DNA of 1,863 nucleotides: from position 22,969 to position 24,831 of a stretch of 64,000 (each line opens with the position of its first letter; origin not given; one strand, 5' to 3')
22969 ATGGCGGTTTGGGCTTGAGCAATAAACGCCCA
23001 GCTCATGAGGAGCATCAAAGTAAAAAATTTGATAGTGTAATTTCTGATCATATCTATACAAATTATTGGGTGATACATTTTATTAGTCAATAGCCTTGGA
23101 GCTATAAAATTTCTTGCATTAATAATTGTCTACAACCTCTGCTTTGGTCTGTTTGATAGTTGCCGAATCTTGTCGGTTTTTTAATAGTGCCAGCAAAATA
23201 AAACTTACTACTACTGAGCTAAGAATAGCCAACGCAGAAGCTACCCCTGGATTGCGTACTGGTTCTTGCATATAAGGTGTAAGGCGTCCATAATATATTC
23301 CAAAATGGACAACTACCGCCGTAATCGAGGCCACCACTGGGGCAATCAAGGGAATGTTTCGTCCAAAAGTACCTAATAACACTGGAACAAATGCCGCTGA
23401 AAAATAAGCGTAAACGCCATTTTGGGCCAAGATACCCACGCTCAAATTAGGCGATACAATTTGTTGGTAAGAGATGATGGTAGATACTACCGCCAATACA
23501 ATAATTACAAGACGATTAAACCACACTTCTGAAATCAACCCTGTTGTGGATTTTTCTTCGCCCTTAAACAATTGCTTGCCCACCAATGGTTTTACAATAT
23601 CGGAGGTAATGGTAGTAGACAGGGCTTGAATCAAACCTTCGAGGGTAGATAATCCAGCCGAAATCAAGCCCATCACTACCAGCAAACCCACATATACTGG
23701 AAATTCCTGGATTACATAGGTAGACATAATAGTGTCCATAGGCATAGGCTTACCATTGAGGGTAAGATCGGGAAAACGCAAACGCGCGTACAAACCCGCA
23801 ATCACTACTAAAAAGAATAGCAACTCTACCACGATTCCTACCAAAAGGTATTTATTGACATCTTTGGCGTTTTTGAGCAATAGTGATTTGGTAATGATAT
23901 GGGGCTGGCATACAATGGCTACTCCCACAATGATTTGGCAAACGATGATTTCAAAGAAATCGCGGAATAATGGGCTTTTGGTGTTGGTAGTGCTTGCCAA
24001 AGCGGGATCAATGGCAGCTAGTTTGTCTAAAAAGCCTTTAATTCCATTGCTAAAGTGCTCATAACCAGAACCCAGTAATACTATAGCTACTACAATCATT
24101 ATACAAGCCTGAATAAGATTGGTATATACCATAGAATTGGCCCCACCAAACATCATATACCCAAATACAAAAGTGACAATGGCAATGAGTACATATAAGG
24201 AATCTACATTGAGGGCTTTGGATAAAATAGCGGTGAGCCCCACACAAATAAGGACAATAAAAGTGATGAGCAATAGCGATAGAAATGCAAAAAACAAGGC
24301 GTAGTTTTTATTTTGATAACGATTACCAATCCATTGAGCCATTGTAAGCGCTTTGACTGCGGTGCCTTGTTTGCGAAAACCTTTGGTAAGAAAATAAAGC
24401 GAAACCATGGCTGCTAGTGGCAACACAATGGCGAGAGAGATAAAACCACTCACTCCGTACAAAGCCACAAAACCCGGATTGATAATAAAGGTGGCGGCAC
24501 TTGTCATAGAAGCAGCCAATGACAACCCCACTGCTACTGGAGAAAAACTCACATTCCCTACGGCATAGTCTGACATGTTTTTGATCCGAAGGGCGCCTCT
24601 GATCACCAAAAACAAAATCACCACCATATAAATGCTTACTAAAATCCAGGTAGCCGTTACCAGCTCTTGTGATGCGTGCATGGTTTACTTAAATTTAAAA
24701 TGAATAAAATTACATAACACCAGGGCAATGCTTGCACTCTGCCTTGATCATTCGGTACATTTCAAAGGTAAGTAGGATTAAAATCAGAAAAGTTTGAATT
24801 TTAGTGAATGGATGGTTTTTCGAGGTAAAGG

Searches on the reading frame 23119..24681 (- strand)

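Call 36: search_protein_families(library=pfam, proteins=[window:23119-24681:-], max_evalue=0.00001)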
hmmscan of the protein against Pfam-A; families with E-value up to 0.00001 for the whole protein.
window:23119-24681:- (520 aa): 1 family
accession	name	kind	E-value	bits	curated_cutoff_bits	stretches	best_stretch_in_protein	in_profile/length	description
PF00474.23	SSF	-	1.5e-33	116.7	22.8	1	39-436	1-386/406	Sodium:solute symporter family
